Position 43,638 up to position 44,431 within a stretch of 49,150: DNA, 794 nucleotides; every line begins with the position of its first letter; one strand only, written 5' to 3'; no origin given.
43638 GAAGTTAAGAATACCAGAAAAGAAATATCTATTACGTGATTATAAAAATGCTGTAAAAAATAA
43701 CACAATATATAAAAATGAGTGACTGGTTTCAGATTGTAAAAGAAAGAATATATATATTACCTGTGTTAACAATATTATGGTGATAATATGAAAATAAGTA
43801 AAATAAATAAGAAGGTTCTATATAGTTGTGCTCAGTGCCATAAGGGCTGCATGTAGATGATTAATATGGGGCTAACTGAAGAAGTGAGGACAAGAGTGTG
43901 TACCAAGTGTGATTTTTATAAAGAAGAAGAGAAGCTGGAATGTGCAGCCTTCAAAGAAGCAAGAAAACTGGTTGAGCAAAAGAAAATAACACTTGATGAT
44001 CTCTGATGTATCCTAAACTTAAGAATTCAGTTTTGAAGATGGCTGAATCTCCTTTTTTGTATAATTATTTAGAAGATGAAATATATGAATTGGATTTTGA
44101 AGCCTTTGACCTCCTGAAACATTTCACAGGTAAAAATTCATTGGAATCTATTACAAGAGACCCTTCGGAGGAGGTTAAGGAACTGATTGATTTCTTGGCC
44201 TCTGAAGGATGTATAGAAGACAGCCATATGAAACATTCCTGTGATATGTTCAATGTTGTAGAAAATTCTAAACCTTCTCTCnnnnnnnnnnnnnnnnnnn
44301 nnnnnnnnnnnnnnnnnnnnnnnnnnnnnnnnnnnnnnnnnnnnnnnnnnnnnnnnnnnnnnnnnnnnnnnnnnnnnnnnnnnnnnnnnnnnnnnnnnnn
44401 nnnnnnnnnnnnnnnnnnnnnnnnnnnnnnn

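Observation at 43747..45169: Candidate archaeal radical-SAM RiPP locus: RRE-rSAM-SPASM maturase with two coupled Cys-rich small ORFs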

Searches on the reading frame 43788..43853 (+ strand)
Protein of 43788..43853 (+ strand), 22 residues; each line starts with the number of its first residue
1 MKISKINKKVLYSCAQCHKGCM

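Call 3: search_protein_families(library=pfam, proteins=[window:43788-43853:+], max_evalue=1)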
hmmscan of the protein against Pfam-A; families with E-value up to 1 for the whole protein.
window:43788-43853:+ (22 aa): 0 families

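Call 4: search_protein_families(library=ncbifam, proteins=[window:43788-43853:+], max_evalue=1)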
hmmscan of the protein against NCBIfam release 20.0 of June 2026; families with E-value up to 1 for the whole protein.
window:43788-43853:+ (22 aa): 0 families

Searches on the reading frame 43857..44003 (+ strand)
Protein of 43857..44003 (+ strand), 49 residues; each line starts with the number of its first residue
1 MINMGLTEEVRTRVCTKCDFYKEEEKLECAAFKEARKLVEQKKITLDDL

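Call 3: search_protein_families(library=pfam, proteins=[window:43857-44003:+], max_evalue=1)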
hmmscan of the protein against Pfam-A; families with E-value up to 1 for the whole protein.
window:43857-44003:+ (49 aa): 3 families
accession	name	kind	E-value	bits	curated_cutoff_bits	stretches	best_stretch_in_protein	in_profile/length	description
PF01355.22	HIPIP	-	0.064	14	22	1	12-40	28-57/66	High potential iron-sulfur protein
PF11278.13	DUF3079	-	0.15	12.4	27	1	12-30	13-31/51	Protein of unknown function (DUF3079)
PF17386.8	LBP_C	-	0.22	11.9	26.6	0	27-39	8-20/53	Lacto-N-biose phosphorylase C-terminal domain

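Call 4: search_protein_families(library=ncbifam, proteins=[window:43857-44003:+], max_evalue=1)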
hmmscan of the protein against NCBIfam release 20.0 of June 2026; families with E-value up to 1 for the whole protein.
window:43857-44003:+ (49 aa): 0 families

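Call 27: find_homologous_proteins(query=A2, max_evalue=0.01)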
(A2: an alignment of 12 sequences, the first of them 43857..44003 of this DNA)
Query A2 (12 sequences) (49 aa, profile of the alignment): 633 proteins with E <= 0.01 among 1648 candidates; the best 120 are listed.
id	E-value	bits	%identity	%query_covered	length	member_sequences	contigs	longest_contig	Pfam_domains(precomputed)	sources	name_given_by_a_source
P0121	3.7e-19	86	61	94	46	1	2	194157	-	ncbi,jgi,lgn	jgi:hypothetical protein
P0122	1.1e-18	84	77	98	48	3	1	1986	-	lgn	-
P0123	1.3e-18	84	49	78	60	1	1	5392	-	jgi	-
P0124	1.6e-18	84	67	94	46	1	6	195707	-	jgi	jgi:hypothetical protein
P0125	1.8e-18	84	43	73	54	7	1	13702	-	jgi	jgi:hypothetical protein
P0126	2.1e-18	83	43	88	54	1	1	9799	-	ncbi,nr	ncbi:Uncharacterised protein [uncultured archaeon]|nr:Uncharacterised protein [uncultured archaeon]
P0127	4.0e-18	82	41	73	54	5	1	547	-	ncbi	-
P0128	5.7e-18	82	44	78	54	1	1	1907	-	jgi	-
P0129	6.1e-18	82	46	78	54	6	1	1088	-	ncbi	-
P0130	6.5e-18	82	49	78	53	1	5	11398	-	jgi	jgi:hypothetical protein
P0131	8.2e-18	81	43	73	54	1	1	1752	-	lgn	-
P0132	8.3e-18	81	87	94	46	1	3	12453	-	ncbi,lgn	-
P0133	8.7e-18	81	46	73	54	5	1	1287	-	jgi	-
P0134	9.2e-18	81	43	88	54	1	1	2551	-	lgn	-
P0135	9.8e-18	81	43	88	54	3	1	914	-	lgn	-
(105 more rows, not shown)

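Call 35: search_solved_structures(query=A4, max_evalue=10)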
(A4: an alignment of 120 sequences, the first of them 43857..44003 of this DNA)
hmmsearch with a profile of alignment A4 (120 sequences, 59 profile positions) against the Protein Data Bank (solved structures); distinct sequences matched with E-value up to 10: 6.
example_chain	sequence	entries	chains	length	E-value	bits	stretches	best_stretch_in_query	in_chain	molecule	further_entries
2oqo_A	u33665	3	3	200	0.39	13.4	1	34-54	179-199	Penicillin-binding protein 1A (PBP-1a) (PBP1a) | Penicillin-insensitive transglycosylase | Penicillin-binding protein 1A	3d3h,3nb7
3nb6_A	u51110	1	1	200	0.39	13.4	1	34-54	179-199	Penicillin-binding protein 1A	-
3s6u_A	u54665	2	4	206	0.46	13.2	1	15-56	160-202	Ac-ASP-7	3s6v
3s6s_A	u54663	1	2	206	0.46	13.2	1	15-56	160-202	Ac-ASP-7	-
9c7z_A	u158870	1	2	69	1.3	11.8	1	36-53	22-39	HALC3_919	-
2ywi_A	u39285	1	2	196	1.5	11.5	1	4-26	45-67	Hypothetical conserved protein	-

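Call 41: predict_structure(alignment_id=A4)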
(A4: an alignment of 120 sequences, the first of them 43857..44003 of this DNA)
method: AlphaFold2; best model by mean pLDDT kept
length: 49 residues; sequences in the alignment: 120
mean_pLDDT: 78.1   pTM: 0.55
mean pLDDT of the five models: 78.1, 76.5, 75.7, 74.3, 71.2
residues with pLDDT >= 90: 2; 70-90: 36; 50-70: 9; < 50: 2
segments of 3 or more residues with pLDDT < 50: none
pLDDT, mean of each block of 10 residues (from residue 1): 66 81 71 88 86
secondary structure, 60 per line:
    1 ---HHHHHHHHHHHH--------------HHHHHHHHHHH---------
elements in order: H4-15 H30-40

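Call 51: fold_search(model_id=the predicted structure, library=pdb)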
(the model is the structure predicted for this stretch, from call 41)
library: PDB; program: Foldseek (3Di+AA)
matches with E <= 10: 1; with E <= 0.001: 0
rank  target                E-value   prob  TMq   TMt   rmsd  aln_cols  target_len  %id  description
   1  7e8t_E                9.8e+00  0.12  0.48  0.17   2.1        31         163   19  Monomer of Ypt32-TRAPPII (released 2022-02-09)

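Call 64: find_related_loci(query=A4, collection=metagenome_contigs, flank=4000)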
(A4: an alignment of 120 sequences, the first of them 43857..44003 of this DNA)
Query A4 (49 aa) in metagenome_contigs; peptide patterns used: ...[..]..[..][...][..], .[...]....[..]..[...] (x = any residue, [..] = any of these).
600 stretches matched a pattern (row limit reached: there are more); 285 encode a relative of the query (tblastn E <= 1e-3); the best 80 are kept; 80 distinct loci.
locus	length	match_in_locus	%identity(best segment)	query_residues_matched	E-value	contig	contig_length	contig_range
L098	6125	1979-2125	84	1-49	5e-23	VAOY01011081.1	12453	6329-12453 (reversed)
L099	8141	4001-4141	66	3-49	9e-18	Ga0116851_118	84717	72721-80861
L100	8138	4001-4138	61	4-49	1e-15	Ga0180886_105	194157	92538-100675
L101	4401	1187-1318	59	6-49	1e-14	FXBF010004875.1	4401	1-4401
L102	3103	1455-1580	64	8-49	2e-14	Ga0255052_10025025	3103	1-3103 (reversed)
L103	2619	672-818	55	2-49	1e-12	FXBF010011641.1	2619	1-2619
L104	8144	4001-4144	52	2-49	2e-12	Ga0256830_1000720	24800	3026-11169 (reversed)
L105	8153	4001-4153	45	1-49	8e-9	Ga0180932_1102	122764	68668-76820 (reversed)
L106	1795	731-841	54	14-49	2e-8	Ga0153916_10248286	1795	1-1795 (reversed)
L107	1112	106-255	46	2-49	3e-8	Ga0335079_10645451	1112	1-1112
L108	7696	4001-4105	51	12-45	4e-8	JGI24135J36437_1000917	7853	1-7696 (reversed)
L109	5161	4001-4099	58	14-45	4e-8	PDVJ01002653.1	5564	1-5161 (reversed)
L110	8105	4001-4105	51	12-45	4e-8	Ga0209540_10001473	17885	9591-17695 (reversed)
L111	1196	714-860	47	3-49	4e-8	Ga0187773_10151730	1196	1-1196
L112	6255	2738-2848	54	14-49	5e-8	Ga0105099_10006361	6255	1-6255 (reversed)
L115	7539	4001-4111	54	14-49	5e-8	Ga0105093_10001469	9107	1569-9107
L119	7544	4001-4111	54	14-49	5e-8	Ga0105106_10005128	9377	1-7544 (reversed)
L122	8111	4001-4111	49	14-49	7e-8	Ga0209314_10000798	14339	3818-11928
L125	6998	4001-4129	47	8-49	1e-7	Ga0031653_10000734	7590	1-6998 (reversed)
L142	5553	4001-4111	51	14-49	2e-7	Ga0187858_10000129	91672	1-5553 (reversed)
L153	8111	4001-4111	54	14-49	2e-7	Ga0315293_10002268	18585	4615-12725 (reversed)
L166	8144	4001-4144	46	4-49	4e-7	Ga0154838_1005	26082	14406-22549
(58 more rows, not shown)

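Call 72: search_protein_representatives(alignment_id=A4)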
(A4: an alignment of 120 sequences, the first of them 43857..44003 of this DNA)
Query: 120 sequences, 59 profile positions. Proteins with E-value up to 0.001 (for the whole library): 122; up to 1e-10: 48; up to 1e-30: 0. The best 122 are listed.
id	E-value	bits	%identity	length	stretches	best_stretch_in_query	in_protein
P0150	1.2e-23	98.4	-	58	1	1-54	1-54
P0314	1.5e-21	91.7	-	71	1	5-54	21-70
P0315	4.2e-21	90.3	-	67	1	4-54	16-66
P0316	4.5e-21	90.2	-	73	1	4-54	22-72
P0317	7.1e-21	89.5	-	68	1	3-55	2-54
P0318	7.4e-21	89.5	-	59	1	3-53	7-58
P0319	1.2e-20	88.8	-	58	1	5-54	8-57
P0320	3.0e-19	84.3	-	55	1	1-52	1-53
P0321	6.3e-19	83.3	-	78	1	3-53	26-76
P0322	7.6e-19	83.0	-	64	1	4-53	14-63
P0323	1.5e-18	82.1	-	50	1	8-53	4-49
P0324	5.4e-18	80.3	-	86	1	3-54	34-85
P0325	1.9e-17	78.5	-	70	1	3-50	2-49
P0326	1.1e-16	76.1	-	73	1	4-53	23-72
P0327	2.8e-16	74.8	-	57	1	8-54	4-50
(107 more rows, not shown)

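Call 77: search_protein_families(library=pfam, proteins=[L166:5506-6423:+, L142:1786-2964:-, L125:2976-3815:-, L122:570-1313:-, L115:6643-6966:+, L108:5275-6885:+, L153:1036-2313:-, L119:907-1593:-], max_evalue=0.0001)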
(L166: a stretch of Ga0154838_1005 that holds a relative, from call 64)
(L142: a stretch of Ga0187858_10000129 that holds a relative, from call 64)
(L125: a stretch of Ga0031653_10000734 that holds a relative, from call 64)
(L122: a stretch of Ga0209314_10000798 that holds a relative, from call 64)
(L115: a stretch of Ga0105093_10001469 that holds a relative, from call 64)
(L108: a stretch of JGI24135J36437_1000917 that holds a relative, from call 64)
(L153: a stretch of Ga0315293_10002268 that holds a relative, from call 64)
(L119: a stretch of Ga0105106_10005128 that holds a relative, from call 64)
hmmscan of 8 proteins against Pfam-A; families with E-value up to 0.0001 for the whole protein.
L166:5506-6423:+ (306 aa): 1 family
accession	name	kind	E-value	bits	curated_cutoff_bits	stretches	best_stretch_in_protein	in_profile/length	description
PF02655.19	ATP-grasp_3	-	1.1e-06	29.3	23.2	0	101-204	2-91/160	ATP-grasp domain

L142:1786-2964:- (393 aa): 3 families
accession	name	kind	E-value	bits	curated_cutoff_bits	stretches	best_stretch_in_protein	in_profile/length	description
PF00266.25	Aminotran_5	-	6.4e-94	315.4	21.5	1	4-364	1-370/371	Aminotransferase class-V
PF01212.27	Beta_elim_lyase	-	1.9e-08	34.5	27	1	46-216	33-214/288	Beta-eliminating lyase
PF00155.27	Aminotran_1_2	-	2.4e-08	34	19.7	1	47-171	44-181/361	Aminotransferase class I and II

L125:2976-3815:- (280 aa): 3 families
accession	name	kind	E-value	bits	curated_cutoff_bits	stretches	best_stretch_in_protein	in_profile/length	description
PF01592.21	NifU_N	-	1.9e-50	170.7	22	1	4-125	2-125/127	NifU-like N terminal domain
PF01106.22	NifU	-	2.6e-23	82.4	27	1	210-276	1-67/67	NifU-like domain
PF04324.20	Fer2_BFD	-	9e-21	74.4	26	1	132-181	1-49/50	BFD-like [2Fe-2S] binding domain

L122:570-1313:- (248 aa): 4 families
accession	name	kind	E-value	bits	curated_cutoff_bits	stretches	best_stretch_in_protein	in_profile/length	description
PF00005.33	ABC_tran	-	3.6e-31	109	25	1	18-162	1-136/137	ABC transporter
PF13304.12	AAA_21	-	3.2e-11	44.3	27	1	134-194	237-300/304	AAA domain, putative AbiEii toxin, Type IV TA system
PF02463.25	SMC_N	-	4e-07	30.1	40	1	29-198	25-203/220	RecF/RecN/SMC N terminal domain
PF13476.12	AAA_23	-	4.8e-06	27.8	27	1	4-52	4-43/201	AAA domain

L115:6643-6966:+ (108 aa): 0 families

L108:5275-6885:+ (537 aa): 10 families
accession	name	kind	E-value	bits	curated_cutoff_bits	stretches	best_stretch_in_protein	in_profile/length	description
PF01593.30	Amino_oxidase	-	8.2e-23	81.8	19.8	1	29-518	1-443/443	Flavin containing amine oxidoreductase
PF13450.12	NAD_binding_8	-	7.1e-15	55.5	21.9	1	24-77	1-54/68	NAD(P)-binding Rossmann-like domain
PF01266.30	DAO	-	3.9e-12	46.8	27.9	1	21-59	1-40/353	FAD dependent oxidoreductase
PF00890.30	FAD_binding_2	-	9.3e-11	42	20.4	1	21-59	1-39/414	FAD binding domain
PF01946.23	Thi4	-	4.2e-08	33.1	26.2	1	14-58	12-57/235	Thi4 family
PF07992.20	Pyr_redox_2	-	1.1e-07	32.1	26.1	1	21-53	2-34/291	Pyridine nucleotide-disulphide oxidoreductase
PF12831.13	FAD_oxidored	-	1.1e-07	32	27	1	21-58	1-38/416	FAD dependent oxidoreductase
PF03486.20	HI0933_like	-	1.4e-05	25.1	50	0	21-55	2-36/244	HI0933-like protein Rossmann domain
PF00070.33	Pyr_redox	-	2.4e-05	25.2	22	0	22-55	2-35/82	Pyridine nucleotide-disulphide oxidoreductase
PF01494.25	FAD_binding_3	-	2.7e-05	24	22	1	20-52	2-34/349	FAD binding domain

L153:1036-2313:- (426 aa): 2 families
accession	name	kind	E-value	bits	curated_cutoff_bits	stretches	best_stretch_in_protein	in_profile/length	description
PF13458.12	Peripla_BP_6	-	1.3e-29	104.5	31.7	1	43-383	10-330/343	Periplasmic binding protein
PF13433.12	Peripla_BP_5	-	3.1e-05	23.7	27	0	310-382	253-327/363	Periplasmic binding protein domain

L119:907-1593:- (229 aa): 1 family
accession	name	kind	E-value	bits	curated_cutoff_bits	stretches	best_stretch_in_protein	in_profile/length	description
PF00230.25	MIP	-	7.1e-50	170.3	25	1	2-221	9-222/222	Major intrinsic protein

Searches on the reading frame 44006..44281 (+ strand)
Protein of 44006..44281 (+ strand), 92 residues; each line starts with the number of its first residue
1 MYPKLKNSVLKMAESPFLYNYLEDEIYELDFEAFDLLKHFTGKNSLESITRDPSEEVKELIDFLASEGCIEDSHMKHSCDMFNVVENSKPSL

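Call 73: search_protein_families(library=ncbifam, proteins=[window:44006-44281:+], max_evalue=10)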
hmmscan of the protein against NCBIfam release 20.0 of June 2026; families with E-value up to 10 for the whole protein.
window:44006-44281:+ (92 aa): 0 families

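Call 74: search_protein_families(library=pfam, proteins=[window:44006-44281:+], max_evalue=10)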
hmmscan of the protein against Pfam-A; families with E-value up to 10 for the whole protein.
window:44006-44281:+ (92 aa): 1 family
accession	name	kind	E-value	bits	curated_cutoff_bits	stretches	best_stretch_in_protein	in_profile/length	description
PF20366.3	DUF6661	-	0.052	13.9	27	1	40-78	83-120/174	Family of unknown function (DUF6661)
